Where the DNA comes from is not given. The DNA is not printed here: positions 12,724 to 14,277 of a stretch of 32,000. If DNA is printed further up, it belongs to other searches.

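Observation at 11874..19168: Seven-gene same-strand block built from six divergent paralogs of an uncharacterised tandem winged-helix protein family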

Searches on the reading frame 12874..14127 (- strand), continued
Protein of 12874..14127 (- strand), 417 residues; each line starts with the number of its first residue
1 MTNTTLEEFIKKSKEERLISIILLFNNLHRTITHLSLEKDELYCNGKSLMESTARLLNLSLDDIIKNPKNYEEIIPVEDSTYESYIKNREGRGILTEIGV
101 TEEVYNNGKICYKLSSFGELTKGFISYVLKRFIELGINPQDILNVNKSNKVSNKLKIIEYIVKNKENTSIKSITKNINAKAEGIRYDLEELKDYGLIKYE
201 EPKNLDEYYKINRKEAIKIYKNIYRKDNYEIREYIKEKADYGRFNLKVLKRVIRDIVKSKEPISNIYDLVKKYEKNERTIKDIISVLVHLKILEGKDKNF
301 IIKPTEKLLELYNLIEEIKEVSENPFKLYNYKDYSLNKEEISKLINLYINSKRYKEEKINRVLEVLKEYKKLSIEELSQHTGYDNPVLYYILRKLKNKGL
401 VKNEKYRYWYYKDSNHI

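Call 48: search_protein_families(library=pfam, proteins=[P0008, P0010, P0013, P0014, P0015, P0016, P0007, P0023, P0025, P0033], max_evalue=0.0001)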
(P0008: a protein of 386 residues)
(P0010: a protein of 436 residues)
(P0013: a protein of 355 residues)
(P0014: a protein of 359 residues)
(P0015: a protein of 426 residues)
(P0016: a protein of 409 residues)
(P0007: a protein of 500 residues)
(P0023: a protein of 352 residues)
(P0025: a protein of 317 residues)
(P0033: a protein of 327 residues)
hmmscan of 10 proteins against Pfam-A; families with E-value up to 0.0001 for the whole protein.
P0008 (386 aa): 2 families
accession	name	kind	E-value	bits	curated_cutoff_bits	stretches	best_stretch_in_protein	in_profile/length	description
PF01022.26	HTH_5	-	2.3e-09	37.4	22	1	171-215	4-47/47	Bacterial regulatory protein, arsR family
PF12802.13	MarR_2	-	1.7e-07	31.7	27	0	174-215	10-52/61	MarR family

P0010 (436 aa): 4 families
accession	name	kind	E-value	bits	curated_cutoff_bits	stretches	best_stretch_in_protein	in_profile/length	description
PF03551.20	PadR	-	2.5e-07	31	27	0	380-424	2-53/75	Transcriptional regulator PadR-like family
PF13412.12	HTH_24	-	1.1e-06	28.6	21.9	1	376-419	5-48/48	Winged helix-turn-helix DNA-binding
PF01978.25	TrmB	-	7.2e-06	26.2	25.6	0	383-424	17-58/68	Sugar-specific transcriptional regulator TrmB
PF13601.12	HTH_34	-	5.4e-05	23.7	27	0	287-333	24-73/80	Winged helix DNA-binding domain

P0013 (355 aa): 0 families

P0014 (359 aa): 1 family
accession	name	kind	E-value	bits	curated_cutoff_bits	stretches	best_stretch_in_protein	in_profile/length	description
PF13412.12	HTH_24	-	2.7e-08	33.7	21.9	0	158-185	5-32/48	Winged helix-turn-helix DNA-binding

P0015 (426 aa): 6 families
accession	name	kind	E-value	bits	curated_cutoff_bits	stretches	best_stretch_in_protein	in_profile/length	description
PF01978.25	TrmB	-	8.8e-08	32.3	25.6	0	179-228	19-63/68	Sugar-specific transcriptional regulator TrmB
PF25213.1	HVO_A0261_N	-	1.8e-07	31.4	35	0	266-324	17-74/86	HVO_A0261 N-terminal domain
PF08279.18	HTH_11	-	1.5e-06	28.4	25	0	372-412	4-43/55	HTH domain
PF13412.12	HTH_24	-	2.1e-06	27.6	21.9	0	264-305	7-48/48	Winged helix-turn-helix DNA-binding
PF14947.12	HTH_45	-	1.1e-05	25.8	25.5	0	373-422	7-56/77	Winged helix-turn-helix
PF13463.12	HTH_27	-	7.7e-05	23.3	22.2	0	377-421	11-55/68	Winged helix DNA-binding domain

P0016 (409 aa): 13 families
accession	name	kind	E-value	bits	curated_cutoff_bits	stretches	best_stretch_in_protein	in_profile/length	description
PF01978.25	TrmB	-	4.9e-11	42.8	25.6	1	353-397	14-58/68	Sugar-specific transcriptional regulator TrmB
PF13412.12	HTH_24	-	2.5e-10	40.2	21.9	1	351-392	7-48/48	Winged helix-turn-helix DNA-binding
PF01022.26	HTH_5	-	5.8e-10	39.3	22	1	352-393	7-47/47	Bacterial regulatory protein, arsR family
PF01047.28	MarR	-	8e-10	38.9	24.6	0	349-396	5-52/59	MarR family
PF02002.24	TFIIE_alpha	-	4.9e-08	33.2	22.9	0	342-400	8-70/105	TFIIE alpha subunit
PF09339.16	HTH_IclR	-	3.7e-07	30.2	22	0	352-395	8-52/52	IclR helix-turn-helix domain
PF13545.12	HTH_Crp_2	-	2e-06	28.1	27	1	361-404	22-64/70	Crp-like helix-turn-helix domain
PF12802.13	MarR_2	-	2.6e-06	27.9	27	0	351-393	9-52/61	MarR family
PF25212.1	HVO_A0114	-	4.7e-06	26.7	27.6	0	352-398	27-73/84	HVO_A0114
PF13518.12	HTH_28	-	7.8e-06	26.3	25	0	353-391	7-42/52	Helix-turn-helix domain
PF13551.12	HTH_29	-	1.3e-05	25.7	28.1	0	352-391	6-42/64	Winged helix-turn helix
PF08766.16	DEK_C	-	5e-05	23.6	24.8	0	239-270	6-37/54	DEK C terminal domain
PF02796.21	HTH_7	-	6.4e-05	23.4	23.8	0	162-187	18-42/45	Helix-turn-helix domain of resolvase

P0007 (500 aa): 11 families
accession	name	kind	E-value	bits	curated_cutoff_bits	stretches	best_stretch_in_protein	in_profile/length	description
PF01022.26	HTH_5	-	5.5e-16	58.6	22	1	195-228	14-47/47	Bacterial regulatory protein, arsR family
PF12840.13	HTH_20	-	7.9e-11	42.2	27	0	183-227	8-49/51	Helix-turn-helix domain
PF12802.13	MarR_2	-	9.3e-11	42.2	27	0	255-287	21-53/61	MarR family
PF13412.12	HTH_24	-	6.1e-09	35.8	21.9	0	196-227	17-48/48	Winged helix-turn-helix DNA-binding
PF01978.25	TrmB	-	8.3e-09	35.6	25.6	0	195-237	21-63/68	Sugar-specific transcriptional regulator TrmB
PF02082.26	Rrf2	-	4.1e-08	33.9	30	0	185-227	12-54/132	Iron-dependent Transcriptional regulator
PF08279.18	HTH_11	-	7.4e-08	32.6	25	1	191-228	11-44/55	HTH domain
PF01325.25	Fe_dep_repress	-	2.7e-07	31.1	26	0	256-287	24-55/60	Iron dependent repressor, N-terminal DNA binding domain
PF08221.17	HTH_9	-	1.3e-06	28.9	23.4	1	435-477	11-53/62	RNA polymerase III subunit RPC82 helix-turn-helix domain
PF08220.18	HTH_DeoR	-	3.3e-05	24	21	0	438-477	1-40/57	DeoR-like helix-turn-helix domain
PF25212.1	HVO_A0114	-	5.5e-05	23.3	27.6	0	192-233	32-73/84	HVO_A0114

P0023 (352 aa): 0 families

P0025 (317 aa): 0 families

P0033 (327 aa): 0 families
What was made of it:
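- On Rpc82 / hRPC62: YN1_7880 scores 28.9 bits, but on WH4 only, where generic models also match (call 48).
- Closest known: RNA polymerase III subunit Rpc82/hRPC62 and TFE-alpha/TFIIE-alpha extended WH. Different: Where these two models score well in relatives, it is on a single WH unit that many generic wHTH models match better (call 48).
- Tried and rejected: Those Pfam hits fall on single WH units where generic wHTH models score better (call 48).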

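Call 49: search_protein_families(library=padloc, proteins=[window:12874-14127:-], max_evalue=0.01)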
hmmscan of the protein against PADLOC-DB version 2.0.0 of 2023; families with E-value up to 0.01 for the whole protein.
window:12874-14127:- (417 aa): 15 families
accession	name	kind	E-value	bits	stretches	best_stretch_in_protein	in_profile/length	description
PDLC01268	CasR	-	9e-10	36.8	2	338-407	106-173/179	"CAS-I,CAS-II,CAS-III,CAS-IV,CAS-V,CAS-VI; associated_signaling"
PDLC01438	Csa3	-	1.9e-08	32.7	2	141-239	137-229/305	"CAS-I,CAS-II,CAS-III,CAS-IV,CAS-V,CAS-VI; associated_signaling"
PDLC01434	CasR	-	6.1e-08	30.8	2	143-204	124-177/191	"CAS-I,CAS-II,CAS-III,CAS-IV,CAS-V,CAS-VI; associated_signaling"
PDLC01866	CARF3--CARF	-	3.5e-06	25.1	0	153-204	140-186/207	-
PDLC01875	CARF3--CARF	-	5.4e-06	24.3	1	308-405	99-194/219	-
PDLC01044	Csa3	-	6.2e-06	24.2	1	347-406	128-184/194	Type I-A associated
PDLC01850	CARF3--CARF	-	7.1e-06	24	0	323-403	112-191/209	-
PDLC01848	CARF3--CARF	-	9.9e-06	23.4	1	148-210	133-184/197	-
PDLC01852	CARF3--CARF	-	1.7e-05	22.8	0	151-200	141-190/208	-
PDLC01879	CARF3--CARF_TM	-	8.1e-05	20.4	1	152-213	156-211/222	-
PDLC03928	PsyrT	-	8.1e-05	19.1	1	336-410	344-418/689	-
PDLC01849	CARF3--CARF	-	8.8e-05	20.3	2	338-407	120-187/197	-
PDLC01857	CARF3--CARF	-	9.9e-05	20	1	327-412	103-184/201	-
PDLC01858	CARF3--CARF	-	0.00015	19.8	1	357-413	144-199/204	-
PDLC04133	mad1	-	0.0081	14.4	1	371-413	5-46/60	mads_1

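Call 50: search_protein_families(library=phrogs, proteins=[window:12874-14127:-], max_evalue=0.01)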
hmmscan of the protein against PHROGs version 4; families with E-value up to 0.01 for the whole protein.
window:12874-14127:- (417 aa): 7 families
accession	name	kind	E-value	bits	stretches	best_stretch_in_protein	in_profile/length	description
phrog_2440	-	transcription regulation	7.6e-10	39.8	2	156-211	32-87/126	transcriptional regulator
phrog_142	-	moron, auxiliary metabolic gene and host takeover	6.4e-07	30.5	1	355-413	10-70/116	Ren-like exclusion protein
phrog_1687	-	transcription regulation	3.1e-06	28.3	1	345-412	55-125/162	MarR family transcrition regulator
phrog_3502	-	unknown function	7.9e-05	23.7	0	355-405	49-105/131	-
phrog_11214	-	unknown function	0.00022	22.2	0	154-204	53-102/123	-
phrog_2030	-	transcription regulation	0.00069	20.3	0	147-227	10-89/202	transcriptional regulator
phrog_1368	-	transcription regulation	0.0092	16.8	0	352-409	3-65/101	transcriptional regulator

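Call 57: find_encoding_contigs(protein=P0033, flank=10000, max_places=2)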
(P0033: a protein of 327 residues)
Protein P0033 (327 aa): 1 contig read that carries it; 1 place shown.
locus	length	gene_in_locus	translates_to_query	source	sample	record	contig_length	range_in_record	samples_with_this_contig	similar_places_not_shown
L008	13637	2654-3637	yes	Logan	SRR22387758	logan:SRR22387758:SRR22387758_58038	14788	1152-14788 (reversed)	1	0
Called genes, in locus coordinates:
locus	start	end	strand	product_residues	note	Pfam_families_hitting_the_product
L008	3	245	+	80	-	?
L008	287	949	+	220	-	PF03372:Exo_endo_phos (weak)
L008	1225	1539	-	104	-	PF04032:Rpr2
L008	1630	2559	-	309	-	PF17125:Methyltr_RsmF_N, PF01189:Methyltr_RsmB-F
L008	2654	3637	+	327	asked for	-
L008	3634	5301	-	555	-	PF23613:ELP3_N, PF04055:Radical_SAM, PF16199:Radical_SAM_C, PF00583:Acetyltransf_1 (weak)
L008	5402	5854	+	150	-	-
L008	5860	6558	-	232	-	PF00702:Hydrolase, PF13419:HAD_2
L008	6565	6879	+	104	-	-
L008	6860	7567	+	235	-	PF00005:ABC_tran, PF13304:AAA_21 (faint)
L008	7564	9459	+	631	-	PF12698:ABC2_membrane_3 (faint), PF01061:ABC2_membrane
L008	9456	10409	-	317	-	PF01544:CorA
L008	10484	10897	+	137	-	PF04463:2-thiour_desulf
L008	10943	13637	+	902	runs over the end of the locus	PF00690:Cation_ATPase_N, PF00122:E1-E2_ATPase, PF00702:Hydrolase, PF13246:Cation_ATPase, PF12710:HAD (faint), PF08282:Hydrolase_3 (faint), PF00689:Cation_ATPase_C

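Call 58: find_encoding_contigs(protein=P0068, flank=10000, max_places=2)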
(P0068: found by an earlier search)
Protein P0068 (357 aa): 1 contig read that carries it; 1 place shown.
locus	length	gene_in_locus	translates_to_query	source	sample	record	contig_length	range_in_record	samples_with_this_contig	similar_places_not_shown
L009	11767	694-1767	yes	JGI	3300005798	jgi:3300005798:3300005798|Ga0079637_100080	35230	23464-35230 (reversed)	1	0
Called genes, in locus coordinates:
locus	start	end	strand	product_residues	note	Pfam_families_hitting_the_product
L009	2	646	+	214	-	?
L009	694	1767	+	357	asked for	-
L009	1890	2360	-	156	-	-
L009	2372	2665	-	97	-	-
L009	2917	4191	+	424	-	PF00004:AAA (faint), PF13173:AAA_14, PF13635:DUF4143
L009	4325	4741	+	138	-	PF08859:DGC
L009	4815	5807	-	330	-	PF13593:SBF_like, PF01758:SBF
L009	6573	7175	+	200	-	PF04011:LemA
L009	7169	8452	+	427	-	PF01435:Peptidase_M48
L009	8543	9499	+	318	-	PF00005:ABC_tran, PF13304:AAA_21 (weak), PF13732:DrrA1-3_C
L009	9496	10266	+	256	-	PF01061:ABC2_membrane, PF12679:ABC2_membrane_2 (weak), PF12730:ABC2_membrane_4, PF12698:ABC2_membrane_3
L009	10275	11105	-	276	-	PF04055:Radical_SAM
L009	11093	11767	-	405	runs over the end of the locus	PF04894:Nre_N, PF04895:Nre_C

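Call 59: find_encoding_contigs(protein=P0025, flank=10000, max_places=2)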
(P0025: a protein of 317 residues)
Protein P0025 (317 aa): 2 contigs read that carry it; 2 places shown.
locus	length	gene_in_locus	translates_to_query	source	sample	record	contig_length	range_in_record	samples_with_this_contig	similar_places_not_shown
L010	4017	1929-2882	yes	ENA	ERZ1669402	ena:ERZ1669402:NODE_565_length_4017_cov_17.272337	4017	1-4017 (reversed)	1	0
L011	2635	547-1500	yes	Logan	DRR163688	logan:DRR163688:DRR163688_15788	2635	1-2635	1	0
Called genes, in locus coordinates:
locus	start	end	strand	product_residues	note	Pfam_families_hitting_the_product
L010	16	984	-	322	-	PF00149:Metallophos, PF12850:Metallophos_2 (faint)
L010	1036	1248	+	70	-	-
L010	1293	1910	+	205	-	PF00081:Sod_Fe_N (weak), PF02777:Sod_Fe_C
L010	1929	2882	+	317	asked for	-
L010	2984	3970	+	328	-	-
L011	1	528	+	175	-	?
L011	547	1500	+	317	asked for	-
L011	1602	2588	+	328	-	-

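Call 64: fold_search(model_id=the predicted structure, library=viral)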
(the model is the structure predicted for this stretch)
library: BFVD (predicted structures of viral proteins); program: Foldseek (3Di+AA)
matches with E <= 10: 811; with E <= 0.001: 0
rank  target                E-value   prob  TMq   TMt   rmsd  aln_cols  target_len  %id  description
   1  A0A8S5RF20            9.0e-03  0.92  0.18  0.27  12.9       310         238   12  Uncharacterized protein [virus sp. ctE0n6]
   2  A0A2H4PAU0            1.2e-02  0.93  0.12  0.16  24.4       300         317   13  (no name in the UniProt tables at hand)
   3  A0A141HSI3            1.7e-02  0.38  0.14  0.13  35.6       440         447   15  (no name in the UniProt tables at hand)
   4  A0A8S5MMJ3            3.2e-02  0.18  0.11  0.13  26.9       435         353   13  Uncharacterized protein [Siphoviridae sp. ctxc31]
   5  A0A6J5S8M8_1          1.2e-01  0.35  0.15  0.06  28.6       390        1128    9  Large polyvalent protein-associated domain-containing protein [uncultured Caudovirales phage]
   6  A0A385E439            1.2e-01  0.99  0.13  0.38  13.9       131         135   21  (no name in the UniProt tables at hand)
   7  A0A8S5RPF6            1.2e-01  0.44  0.12  0.17  11.7       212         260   11  Helix-turn-helix domain protein [virus sp. ctrcb4]
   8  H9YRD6                1.3e-01  1.00  0.14  0.74   2.0        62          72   32  (no name in the UniProt tables at hand)
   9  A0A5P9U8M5            1.8e-01  0.75  0.14  0.22  17.6       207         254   16  (no name in the UniProt tables at hand)
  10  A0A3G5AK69            2.0e-01  0.75  0.12  0.28  13.1       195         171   12  Z-binding domain-containing protein [Solumvirus sp.]
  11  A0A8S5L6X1            2.1e-01  0.10  0.11  0.06  28.8       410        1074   14  Prohead core protein serine protease [Myoviridae sp. ctA4D8]
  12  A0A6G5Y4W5            2.4e-01  1.00  0.12  0.55   2.1        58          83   19  (no name in the UniProt tables at hand)
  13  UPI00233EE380         2.4e-01  0.63  0.11  0.28  12.2       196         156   10  (no name look-up for this kind of identifier)
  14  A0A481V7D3            2.5e-01  0.97  0.19  0.08   4.8       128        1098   18  Plasmid replication protein [Halobacterium phage ChaoS9]
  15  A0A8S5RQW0            2.5e-01  0.44  0.16  0.23   9.4       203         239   15  (no name in the UniProt tables at hand)
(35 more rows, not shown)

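Call 73: list_cluster_members(proteins=[P0040, P0041, P0051, P0061, P0048, P0049, P0058, P0032, P0037, P0042])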
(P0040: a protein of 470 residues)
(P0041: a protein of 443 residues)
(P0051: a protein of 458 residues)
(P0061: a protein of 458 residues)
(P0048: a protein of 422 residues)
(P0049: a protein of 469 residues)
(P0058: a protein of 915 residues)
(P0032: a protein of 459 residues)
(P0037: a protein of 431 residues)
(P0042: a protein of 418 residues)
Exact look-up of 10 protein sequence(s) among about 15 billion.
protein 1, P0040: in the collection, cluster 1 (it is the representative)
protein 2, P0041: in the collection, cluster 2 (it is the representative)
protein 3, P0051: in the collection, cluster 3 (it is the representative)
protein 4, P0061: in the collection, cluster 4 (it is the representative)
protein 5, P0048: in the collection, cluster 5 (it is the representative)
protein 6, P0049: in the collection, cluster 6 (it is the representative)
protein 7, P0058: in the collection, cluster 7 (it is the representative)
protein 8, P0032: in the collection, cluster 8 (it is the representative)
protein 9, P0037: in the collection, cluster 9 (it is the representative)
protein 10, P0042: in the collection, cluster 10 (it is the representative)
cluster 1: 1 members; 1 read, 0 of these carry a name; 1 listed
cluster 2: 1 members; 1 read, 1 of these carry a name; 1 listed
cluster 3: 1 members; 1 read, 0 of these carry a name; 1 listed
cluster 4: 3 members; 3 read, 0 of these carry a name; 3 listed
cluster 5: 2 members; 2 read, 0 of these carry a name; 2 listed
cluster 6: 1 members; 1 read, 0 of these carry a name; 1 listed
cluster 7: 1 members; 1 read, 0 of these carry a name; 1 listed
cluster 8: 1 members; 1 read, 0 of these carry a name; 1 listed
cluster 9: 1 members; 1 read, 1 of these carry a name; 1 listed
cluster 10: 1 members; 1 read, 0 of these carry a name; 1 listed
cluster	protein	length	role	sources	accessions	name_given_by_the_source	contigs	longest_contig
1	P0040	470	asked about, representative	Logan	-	-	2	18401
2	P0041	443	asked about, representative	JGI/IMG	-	DNA-binding transcriptional ArsR family regulator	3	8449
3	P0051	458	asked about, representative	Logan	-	-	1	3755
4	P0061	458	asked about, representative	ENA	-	-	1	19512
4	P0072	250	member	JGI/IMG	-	-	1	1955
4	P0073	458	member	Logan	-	-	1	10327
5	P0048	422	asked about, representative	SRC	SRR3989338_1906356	-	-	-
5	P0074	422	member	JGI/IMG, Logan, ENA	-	-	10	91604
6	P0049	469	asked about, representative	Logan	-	-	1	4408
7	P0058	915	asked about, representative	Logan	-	-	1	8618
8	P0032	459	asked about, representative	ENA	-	-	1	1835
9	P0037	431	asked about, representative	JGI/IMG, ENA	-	DNA-binding MarR family transcriptional regulator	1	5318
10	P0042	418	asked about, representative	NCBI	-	-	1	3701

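Call 74: find_encoding_contigs(protein=P0003, flank=10000, max_places=4)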
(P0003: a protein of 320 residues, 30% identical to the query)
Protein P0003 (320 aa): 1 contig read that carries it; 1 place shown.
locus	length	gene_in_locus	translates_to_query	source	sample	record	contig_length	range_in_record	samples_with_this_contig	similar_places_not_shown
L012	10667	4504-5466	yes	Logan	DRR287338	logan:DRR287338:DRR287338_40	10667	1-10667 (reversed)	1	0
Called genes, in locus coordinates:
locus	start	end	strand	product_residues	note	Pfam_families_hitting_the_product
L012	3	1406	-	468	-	?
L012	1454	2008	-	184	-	-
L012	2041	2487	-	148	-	-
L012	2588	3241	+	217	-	-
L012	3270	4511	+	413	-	PF12802:MarR_2 (faint), PF01022:HTH_5 (weak), PF01047:MarR (weak), PF13412:HTH_24 (weak)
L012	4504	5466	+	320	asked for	-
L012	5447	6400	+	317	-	-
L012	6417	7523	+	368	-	-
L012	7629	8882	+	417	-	PF01022:HTH_5 (faint), PF08100:Dimerisation (faint), PF13412:HTH_24 (faint), PF25212:HVO_A0114 (faint)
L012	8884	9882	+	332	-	-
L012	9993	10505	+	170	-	PF01909:NTP_transf_2, PF18765:Polbeta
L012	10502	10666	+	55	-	?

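Call 78: find_related_loci(query=A3, collection=viral_contigs, flank=5000)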
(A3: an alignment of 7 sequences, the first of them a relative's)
Query A3 (436 aa) in viral_contigs; peptide patterns used: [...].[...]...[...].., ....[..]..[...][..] (x = any residue, [..] = any of these).
175 stretches matched a pattern, but none encodes a relative of the query by tblastn (E <= 1e-3).

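Call 79: search_dna_similar(query=window:12874-14127:-, collection=plasmids, mode=protein, max_evalue=0.001, max_rows=10)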
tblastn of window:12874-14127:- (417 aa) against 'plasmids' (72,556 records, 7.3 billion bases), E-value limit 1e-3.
No match.
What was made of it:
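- Tried and rejected: The family was not found in IMG/VR viral contigs (call 78) or PLSDB plasmids (call 79).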

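Call 80: find_encoding_contigs(protein=P0007, flank=10000, max_places=2)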
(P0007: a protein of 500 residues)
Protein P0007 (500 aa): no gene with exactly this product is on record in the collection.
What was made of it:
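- Tried and rejected: Exact-match look-up of YN1_7880 found no record, so its neighbourhood could not be read (call 80).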
